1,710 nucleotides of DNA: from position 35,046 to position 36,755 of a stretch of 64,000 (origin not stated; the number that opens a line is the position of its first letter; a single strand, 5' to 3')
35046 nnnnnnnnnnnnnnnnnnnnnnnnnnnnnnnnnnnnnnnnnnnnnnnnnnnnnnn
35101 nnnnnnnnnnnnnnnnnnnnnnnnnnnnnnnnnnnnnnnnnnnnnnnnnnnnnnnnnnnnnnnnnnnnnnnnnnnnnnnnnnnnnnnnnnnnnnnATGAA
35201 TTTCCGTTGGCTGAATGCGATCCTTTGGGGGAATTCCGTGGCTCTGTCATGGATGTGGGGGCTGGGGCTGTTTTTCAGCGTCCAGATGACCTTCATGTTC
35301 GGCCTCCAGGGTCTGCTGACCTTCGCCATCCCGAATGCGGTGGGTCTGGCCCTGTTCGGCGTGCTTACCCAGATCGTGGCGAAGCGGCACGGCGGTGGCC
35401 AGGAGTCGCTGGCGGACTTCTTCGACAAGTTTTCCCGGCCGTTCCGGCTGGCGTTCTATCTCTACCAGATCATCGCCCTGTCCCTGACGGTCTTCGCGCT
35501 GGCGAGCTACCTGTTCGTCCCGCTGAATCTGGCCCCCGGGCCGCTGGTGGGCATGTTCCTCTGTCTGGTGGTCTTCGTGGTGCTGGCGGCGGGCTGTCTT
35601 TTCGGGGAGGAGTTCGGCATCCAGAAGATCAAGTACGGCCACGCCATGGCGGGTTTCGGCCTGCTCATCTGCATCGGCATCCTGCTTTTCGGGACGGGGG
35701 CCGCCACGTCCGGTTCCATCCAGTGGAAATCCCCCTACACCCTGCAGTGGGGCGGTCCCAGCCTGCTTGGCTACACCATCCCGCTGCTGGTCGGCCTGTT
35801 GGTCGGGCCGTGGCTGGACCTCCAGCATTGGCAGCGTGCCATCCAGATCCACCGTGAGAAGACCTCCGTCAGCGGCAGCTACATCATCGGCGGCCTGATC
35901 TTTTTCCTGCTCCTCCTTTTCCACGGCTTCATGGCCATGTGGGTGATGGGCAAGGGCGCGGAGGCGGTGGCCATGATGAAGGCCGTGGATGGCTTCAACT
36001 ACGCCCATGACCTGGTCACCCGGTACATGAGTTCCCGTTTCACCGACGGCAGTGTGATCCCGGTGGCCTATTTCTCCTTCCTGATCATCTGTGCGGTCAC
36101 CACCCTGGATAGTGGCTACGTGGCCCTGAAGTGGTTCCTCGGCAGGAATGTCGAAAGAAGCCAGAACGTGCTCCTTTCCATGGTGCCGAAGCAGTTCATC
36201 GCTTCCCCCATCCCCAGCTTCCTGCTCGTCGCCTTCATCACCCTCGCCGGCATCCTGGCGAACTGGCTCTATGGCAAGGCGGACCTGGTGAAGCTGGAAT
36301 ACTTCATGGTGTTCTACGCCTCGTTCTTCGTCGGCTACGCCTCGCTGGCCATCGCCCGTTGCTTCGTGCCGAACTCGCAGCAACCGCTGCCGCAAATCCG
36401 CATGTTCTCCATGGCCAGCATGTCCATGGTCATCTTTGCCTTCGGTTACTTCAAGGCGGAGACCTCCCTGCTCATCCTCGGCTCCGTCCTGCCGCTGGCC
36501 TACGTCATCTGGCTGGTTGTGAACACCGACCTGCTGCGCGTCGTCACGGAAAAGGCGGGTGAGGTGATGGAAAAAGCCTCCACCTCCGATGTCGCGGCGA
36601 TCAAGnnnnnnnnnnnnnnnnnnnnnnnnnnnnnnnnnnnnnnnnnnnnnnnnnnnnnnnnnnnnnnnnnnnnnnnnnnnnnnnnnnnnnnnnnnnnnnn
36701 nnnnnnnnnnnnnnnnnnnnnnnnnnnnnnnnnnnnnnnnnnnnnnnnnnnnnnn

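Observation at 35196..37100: Solute-symporter-like permease fused to an enediyne-PKS-type thioesterase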

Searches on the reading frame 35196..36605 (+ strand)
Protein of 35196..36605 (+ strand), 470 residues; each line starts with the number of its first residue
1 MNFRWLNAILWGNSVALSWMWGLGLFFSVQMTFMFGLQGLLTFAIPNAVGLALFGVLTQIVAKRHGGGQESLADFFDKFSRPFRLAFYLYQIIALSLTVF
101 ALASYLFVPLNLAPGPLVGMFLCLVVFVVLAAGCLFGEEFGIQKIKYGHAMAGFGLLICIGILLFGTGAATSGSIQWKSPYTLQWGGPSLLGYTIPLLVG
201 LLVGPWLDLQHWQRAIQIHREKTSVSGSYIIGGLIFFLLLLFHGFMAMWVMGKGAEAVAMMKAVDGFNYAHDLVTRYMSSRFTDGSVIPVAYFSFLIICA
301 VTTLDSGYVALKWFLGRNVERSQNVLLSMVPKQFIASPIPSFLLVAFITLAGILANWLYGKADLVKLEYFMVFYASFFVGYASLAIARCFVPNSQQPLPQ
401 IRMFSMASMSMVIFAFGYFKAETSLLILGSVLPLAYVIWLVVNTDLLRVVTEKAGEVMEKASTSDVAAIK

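Call 3: search_protein_families(library=pfam, proteins=[window:35196-36560:+], max_evalue=1)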
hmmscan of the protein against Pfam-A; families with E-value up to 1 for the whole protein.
window:35196-36560:+ (455 aa): 0 families

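Call 4: search_protein_families(library=ncbifam, proteins=[window:35196-36560:+], max_evalue=1)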
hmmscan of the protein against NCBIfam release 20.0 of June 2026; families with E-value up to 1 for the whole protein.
window:35196-36560:+ (455 aa): 0 families

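Call 7: search_solved_structures(query=window:35196-36605:+, max_evalue=10)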
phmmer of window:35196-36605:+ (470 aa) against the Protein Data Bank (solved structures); distinct sequences matched with E-value up to 10: 3.
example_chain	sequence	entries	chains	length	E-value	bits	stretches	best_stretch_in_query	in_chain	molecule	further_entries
4lso_A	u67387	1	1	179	0.014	17.7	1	260-337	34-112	Type IV secretion system protein virB8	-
7eld_A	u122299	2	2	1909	0.74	12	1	266-375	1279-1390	Endoribonuclease Dicer homolog 1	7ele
4mei_A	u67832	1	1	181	2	10.5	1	271-336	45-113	VirB8 protein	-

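Call 22: search_protein_representatives(protein=window:35196-36605:+)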
Query: 470 residues. Proteins with E-value up to 0.001 (for the whole library): 177; up to 1e-10: 107; up to 1e-30: 55. The best 150 are listed.
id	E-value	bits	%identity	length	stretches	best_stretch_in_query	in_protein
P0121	4.0e-115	401.9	51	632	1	4-444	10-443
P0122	5.4e-109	381.7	71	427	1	198-466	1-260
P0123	4.0e-98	345.9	43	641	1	1-445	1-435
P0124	9.3e-97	341.4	45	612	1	6-438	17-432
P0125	2.4e-90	320.2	42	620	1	8-462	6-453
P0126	4.5e-83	296.3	43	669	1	6-440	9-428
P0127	4.2e-78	279.9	40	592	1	2-440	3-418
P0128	5.4e-78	279.5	43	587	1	20-445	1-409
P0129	2.6e-76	274.0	54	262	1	116-356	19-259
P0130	4.0e-76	273.4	75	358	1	1-167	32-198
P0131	6.0e-74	266.2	49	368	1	8-319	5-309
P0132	1.1e-70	255.5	41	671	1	4-444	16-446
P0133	4.6e-68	246.8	40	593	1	7-445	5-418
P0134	2.0e-66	241.4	67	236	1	1-169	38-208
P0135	3.0e-66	240.8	74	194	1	1-153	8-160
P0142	1.3e-54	202.5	37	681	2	193-441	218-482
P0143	7.5e-53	196.6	39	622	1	8-438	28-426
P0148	3.5e-49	184.5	38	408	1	9-439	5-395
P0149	1.7e-48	182.3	35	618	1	10-445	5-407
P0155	3.5e-40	154.9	31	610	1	5-453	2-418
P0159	8.0e-40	153.7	33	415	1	8-337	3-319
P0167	2.8e-34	135.4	33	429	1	9-426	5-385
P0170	5.0e-33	131.3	31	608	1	25-429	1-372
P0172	1.3e-32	129.9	36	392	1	22-373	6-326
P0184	1.6e-28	116.4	31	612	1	6-457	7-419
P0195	9.4e-26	107.3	32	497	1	5-437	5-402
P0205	6.6e-19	84.7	29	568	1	8-435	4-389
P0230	1.7e-09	53.7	24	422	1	4-322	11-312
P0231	2.5e-09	53.1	28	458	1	13-252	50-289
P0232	5.6e-09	52.0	25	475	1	10-282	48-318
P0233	9.2e-09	51.3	27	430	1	8-326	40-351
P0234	2.5e-08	49.8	26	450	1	13-354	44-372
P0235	4.9e-08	48.9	26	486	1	8-275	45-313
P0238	1.1e-07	47.7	23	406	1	7-273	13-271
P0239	1.2e-07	47.6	26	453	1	7-367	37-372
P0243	4.1e-07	45.8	24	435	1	5-322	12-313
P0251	3.9e-06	42.6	27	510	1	12-242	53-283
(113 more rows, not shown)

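Call 23: search_protein_families(library=pfam, proteins=[P0230, P0231, P0232, P0233, P0234, P0235, P0238, P0239, P0243, P0251], max_evalue=0.01)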
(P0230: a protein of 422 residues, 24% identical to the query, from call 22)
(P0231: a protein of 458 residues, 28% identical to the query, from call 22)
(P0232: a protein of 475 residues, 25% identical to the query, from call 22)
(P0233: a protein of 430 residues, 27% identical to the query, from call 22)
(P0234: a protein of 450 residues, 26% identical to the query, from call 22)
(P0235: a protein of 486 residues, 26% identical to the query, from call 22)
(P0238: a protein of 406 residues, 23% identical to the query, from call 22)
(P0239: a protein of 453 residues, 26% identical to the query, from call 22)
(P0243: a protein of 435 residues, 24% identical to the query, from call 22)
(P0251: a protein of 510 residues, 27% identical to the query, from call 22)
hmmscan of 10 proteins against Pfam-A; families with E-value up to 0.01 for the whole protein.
P0230 (422 aa): 1 family
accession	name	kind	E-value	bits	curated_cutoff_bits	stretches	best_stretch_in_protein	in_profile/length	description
PF00474.23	SSF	-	9.7e-11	41.6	22.8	1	6-364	1-393/406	Sodium:solute symporter family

P0231 (458 aa): 2 families
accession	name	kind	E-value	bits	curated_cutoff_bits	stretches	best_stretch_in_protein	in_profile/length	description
PF00474.23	SSF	-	1.3e-27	97.2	22.8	1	36-414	1-405/406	Sodium:solute symporter family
PF11947.13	DUF3464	-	0.0063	16.7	25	0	226-255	60-89/149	Photosynthesis affected mutant 68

P0232 (475 aa): 0 families

P0233 (430 aa): 1 family
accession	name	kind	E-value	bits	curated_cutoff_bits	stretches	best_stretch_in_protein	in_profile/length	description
PF00474.23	SSF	-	3.2e-19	69.5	22.8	1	31-330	1-311/406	Sodium:solute symporter family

P0234 (450 aa): 1 family
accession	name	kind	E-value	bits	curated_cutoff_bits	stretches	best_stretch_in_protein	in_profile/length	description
PF00474.23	SSF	-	1.8e-20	73.6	22.8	1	31-332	2-322/406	Sodium:solute symporter family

P0235 (486 aa): 1 family
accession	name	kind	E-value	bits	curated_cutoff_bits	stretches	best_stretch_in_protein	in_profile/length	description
PF00474.23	SSF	-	6.1e-29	101.5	22.8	1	36-433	1-406/406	Sodium:solute symporter family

P0238 (406 aa): 0 families

P0239 (453 aa): 1 family
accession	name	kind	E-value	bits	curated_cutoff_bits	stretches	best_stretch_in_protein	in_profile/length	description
PF00474.23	SSF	-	6.8e-10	38.8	22.8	1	29-356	1-356/406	Sodium:solute symporter family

P0243 (435 aa): 1 family
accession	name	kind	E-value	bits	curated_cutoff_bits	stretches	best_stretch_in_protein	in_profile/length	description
PF00474.23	SSF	-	2.6e-22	79.7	22.8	1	6-378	1-393/406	Sodium:solute symporter family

P0251 (510 aa): 1 family
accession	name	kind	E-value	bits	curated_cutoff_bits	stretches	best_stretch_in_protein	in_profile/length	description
PF00474.23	SSF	-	9.9e-28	97.6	22.8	1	40-452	1-403/406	Sodium:solute symporter family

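Call 24: search_protein_families(library=pfam, proteins=[P0121, P0123, P0132, P0142, P0149, P0155, P0170, P0184, P0205, P0148], max_evalue=0.01)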
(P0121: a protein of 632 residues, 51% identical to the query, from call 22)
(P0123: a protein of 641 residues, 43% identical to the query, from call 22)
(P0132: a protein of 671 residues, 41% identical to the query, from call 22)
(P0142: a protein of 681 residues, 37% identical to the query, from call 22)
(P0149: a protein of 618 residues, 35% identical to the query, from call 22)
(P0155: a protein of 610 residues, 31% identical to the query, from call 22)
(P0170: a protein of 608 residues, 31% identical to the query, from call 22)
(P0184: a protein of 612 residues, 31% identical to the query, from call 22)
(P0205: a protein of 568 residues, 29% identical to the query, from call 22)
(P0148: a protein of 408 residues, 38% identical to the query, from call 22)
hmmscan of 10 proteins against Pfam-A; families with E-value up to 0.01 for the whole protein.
P0121 (632 aa): 2 families
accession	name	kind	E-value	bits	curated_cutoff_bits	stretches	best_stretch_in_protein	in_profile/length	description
PF13279.12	4HBT_2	-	1.2e-09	39.1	25.5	1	512-628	4-122/122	Thioesterase-like superfamily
PF03061.28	4HBT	-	0.0073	17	20.6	0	518-599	2-77/79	Thioesterase superfamily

P0123 (641 aa): 2 families
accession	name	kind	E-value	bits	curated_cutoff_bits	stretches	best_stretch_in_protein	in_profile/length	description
PF13279.12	4HBT_2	-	3.7e-10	40.7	25.5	1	523-637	6-122/122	Thioesterase-like superfamily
PF03061.28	4HBT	-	0.0045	17.7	20.6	1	527-607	2-76/79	Thioesterase superfamily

P0132 (671 aa): 2 families
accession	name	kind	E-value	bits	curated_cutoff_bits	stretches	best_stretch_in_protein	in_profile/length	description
PF13279.12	4HBT_2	-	9.7e-08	32.9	25.5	1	546-658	4-118/122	Thioesterase-like superfamily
PF03061.28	4HBT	-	0.0029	18.3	20.6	1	552-631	2-75/79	Thioesterase superfamily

P0142 (681 aa): 2 families
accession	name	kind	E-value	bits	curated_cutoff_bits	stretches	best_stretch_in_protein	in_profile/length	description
PF13279.12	4HBT_2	-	2.1e-14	54.5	25.5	1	552-667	4-121/122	Thioesterase-like superfamily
PF03061.28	4HBT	-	0.0054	17.5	20.6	0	558-639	2-77/79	Thioesterase superfamily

P0149 (618 aa): 1 family
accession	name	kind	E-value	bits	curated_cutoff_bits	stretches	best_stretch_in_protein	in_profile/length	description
PF13279.12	4HBT_2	-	7.3e-08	33.3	25.5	1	483-598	4-121/122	Thioesterase-like superfamily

P0155 (610 aa): 2 families
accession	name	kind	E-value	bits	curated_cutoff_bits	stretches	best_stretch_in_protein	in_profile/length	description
PF13279.12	4HBT_2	-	3.7e-10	40.7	25.5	1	477-591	4-120/122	Thioesterase-like superfamily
PF03061.28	4HBT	-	0.00016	22.3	20.6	1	483-564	2-77/79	Thioesterase superfamily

P0170 (608 aa): 2 families
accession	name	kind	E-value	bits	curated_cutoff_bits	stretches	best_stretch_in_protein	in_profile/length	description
PF13279.12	4HBT_2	-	2.9e-11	44.3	25.5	1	479-593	4-120/122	Thioesterase-like superfamily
PF03061.28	4HBT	-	0.0012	19.6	20.6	1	485-566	2-77/79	Thioesterase superfamily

P0184 (612 aa): 2 families
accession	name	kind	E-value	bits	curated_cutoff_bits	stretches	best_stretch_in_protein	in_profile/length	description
PF13279.12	4HBT_2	-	1.7e-13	51.5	25.5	1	471-583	4-118/122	Thioesterase-like superfamily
PF03061.28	4HBT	-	0.00011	22.9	20.6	1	477-556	2-75/79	Thioesterase superfamily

P0205 (568 aa): 2 families
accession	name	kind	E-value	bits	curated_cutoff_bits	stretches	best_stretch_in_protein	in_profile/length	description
PF13279.12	4HBT_2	-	1.1e-14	55.3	25.5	1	444-560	4-122/122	Thioesterase-like superfamily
PF03061.28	4HBT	-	0.00039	21.1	20.6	1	450-529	2-75/79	Thioesterase superfamily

P0148 (408 aa): 1 family
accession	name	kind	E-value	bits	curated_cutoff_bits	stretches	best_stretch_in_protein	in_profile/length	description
PF01618.21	MotA_ExbB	-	0.0053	16.9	22.9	1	81-150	40-101/127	MotA/TolQ/ExbB proton channel family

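Call 28: find_homologous_proteins(query=A3, max_evalue=0.001)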
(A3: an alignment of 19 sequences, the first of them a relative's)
Query A3 (19 sequences) (612 aa, profile of the alignment): 238 proteins with E <= 0.001 among 8000 candidates; the best 120 are listed.
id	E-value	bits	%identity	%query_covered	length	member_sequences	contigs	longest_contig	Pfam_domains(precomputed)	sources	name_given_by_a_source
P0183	4.8e-249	846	59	98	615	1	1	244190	PF03061.29,PF13279.13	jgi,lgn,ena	-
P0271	3.2e-243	827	60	98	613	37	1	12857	PF03061.29,PF13279.13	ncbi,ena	-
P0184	5.2e-240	817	100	100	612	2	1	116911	PF13279.13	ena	-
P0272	2.9e-237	808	45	95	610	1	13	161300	PF13279.13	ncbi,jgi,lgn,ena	jgi:acyl-CoA thioesterase FadM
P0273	4.3e-237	807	60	97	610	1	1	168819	PF03061.29,PF13279.13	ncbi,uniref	ncbi:thioesterase family protein [Aurantimonas sp. A2-1-M11]|uniref:acyl-CoA thioesterase n=1 Tax=Au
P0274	4.8e-237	807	45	95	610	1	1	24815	PF13279.13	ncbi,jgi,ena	-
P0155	6.5e-237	806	45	95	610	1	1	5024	PF13279.13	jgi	-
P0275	1.1e-236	806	45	95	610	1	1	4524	PF13279.13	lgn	-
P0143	2.6e-236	804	39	94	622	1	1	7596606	PF13279.13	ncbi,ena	-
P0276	2.7e-235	801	59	97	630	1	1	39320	PF03061.29,PF13279.13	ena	-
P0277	3.6e-235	801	45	95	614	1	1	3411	PF13279.13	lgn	-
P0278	2.0e-234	798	42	95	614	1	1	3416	PF13279.13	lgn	-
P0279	2.7e-233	794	42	95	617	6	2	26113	PF13279.13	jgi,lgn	jgi:acyl-CoA thioesterase FadM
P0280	5.9e-233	793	60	97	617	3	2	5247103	PF03061.29,PF13279.13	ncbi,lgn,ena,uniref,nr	ncbi:acyl-CoA thioesterase [Methylobacterium organophilum]|uniref:acyl-CoA thioesterase n=1 Tax=Meth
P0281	6.5e-233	793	44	95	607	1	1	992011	PF13279.13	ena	-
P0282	1.4e-231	789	55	96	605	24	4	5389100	PF03061.29,PF13279.13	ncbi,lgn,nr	ncbi:thioesterase family protein [Methylorubrum sp. B1-46]|nr:thioesterase family protein [Methyloru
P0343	2.1e-222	758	50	98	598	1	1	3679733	PF13279.13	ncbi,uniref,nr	ncbi:acyl-CoA thioesterase [Phyllobacterium meliloti]|uniref:acyl-CoA thioesterase n=1 Tax=Phyllobac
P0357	2.8e-220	751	52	98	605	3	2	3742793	PF03061.29,PF13279.13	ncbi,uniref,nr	ncbi:thioesterase family protein [Aureimonas sp. AU20]|uniref:acyl-CoA thioesterase n=1 Tax=Aureimon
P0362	2.3e-219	748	60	22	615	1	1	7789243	PF13279.13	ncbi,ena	-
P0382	2.3e-217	742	43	95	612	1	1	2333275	PF13279.13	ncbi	-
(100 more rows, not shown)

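Call 29: find_encoding_contigs(protein=P0280, flank=10000, max_places=1)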
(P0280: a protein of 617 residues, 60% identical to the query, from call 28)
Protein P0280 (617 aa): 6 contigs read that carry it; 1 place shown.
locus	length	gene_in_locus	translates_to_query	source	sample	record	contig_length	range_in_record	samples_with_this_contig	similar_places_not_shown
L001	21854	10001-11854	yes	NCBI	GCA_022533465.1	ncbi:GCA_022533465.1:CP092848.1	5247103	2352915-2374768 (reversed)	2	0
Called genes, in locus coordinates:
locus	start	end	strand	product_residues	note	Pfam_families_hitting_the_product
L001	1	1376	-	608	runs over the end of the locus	PF03717:PBP_dimer, PF00905:Transpeptidase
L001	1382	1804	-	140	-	-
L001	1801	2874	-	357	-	PF01795:Methyltransf_5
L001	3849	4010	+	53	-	-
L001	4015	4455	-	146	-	PF00903:Glyoxalase, PF13669:Glyoxalase_4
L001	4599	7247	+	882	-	PF17900:Peptidase_M1_N, PF01433:Peptidase_M1, PF11940:DUF3458, PF17432:DUF3458_C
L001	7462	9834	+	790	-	PF00989:PAS (faint), PF08447:PAS_3, PF12860:PAS_7, PF00512:HisKA, PF02518:HATPase_c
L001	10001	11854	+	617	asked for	PF03061:4HBT (weak), PF13279:4HBT_2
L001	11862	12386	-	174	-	PF00583:Acetyltransf_1 (weak), PF13508:Acetyltransf_7 (weak)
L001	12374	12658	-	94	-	PF08681:TacA1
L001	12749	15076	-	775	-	PF00989:PAS (weak), PF08448:PAS_4, PF00990:GGDEF, PF00563:EAL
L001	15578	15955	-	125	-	PF00072:Response_reg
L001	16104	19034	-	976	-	PF03710:GlnE, PF08335:GlnD_UR_UTase, PF03710:GlnE, PF08335:GlnD_UR_UTase (weak)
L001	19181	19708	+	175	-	PF12464:Mac, PF00132:Hexapep, PF14602:Hexapep_2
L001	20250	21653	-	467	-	-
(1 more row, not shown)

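Call 30: find_encoding_contigs(protein=P0343, flank=10000, max_places=1)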
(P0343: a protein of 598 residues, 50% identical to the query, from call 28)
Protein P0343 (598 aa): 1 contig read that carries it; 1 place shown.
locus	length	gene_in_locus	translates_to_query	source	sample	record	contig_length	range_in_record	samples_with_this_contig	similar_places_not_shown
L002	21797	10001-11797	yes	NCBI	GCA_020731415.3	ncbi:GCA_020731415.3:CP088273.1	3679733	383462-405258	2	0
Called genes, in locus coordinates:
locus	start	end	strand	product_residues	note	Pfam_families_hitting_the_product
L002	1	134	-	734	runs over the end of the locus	PF19312:NtrY_N, PF00672:HAMP, PF00512:HisKA, PF02518:HATPase_c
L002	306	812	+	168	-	PF01327:Pep_deformylase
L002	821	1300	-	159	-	PF00190:Cupin_1 (weak), PF07883:Cupin_2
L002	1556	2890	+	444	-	PF00989:PAS (weak), PF08448:PAS_4, PF13188:PAS_8 (faint), PF13426:PAS_9, PF08447:PAS_3, PF00990:GGDEF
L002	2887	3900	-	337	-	PF00356:LacI, PF00532:Peripla_BP_1, PF13407:Peripla_BP_4 (weak), PF13377:Peripla_BP_3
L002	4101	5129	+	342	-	PF01547:SBP_bac_1, PF13416:SBP_bac_8, PF13531:SBP_bac_11, PF13343:SBP_bac_6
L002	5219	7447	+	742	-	PF00528:BPD_transp_1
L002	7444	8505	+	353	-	PF00005:ABC_tran, PF13304:AAA_21 (faint), PF08402:TOBE_2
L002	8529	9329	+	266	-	PF00459:Inositol_P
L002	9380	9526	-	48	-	-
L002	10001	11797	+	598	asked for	PF13279:4HBT_2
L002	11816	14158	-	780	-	PF08448:PAS_4 (weak), PF00990:GGDEF, PF00563:EAL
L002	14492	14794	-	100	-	PF12840:HTH_20, PF01022:HTH_5 (weak)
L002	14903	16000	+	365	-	PF00724:Oxidored_FMN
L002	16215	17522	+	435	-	PF01053:Cys_Met_Meta_PP, PF01212:Beta_elim_lyase (faint)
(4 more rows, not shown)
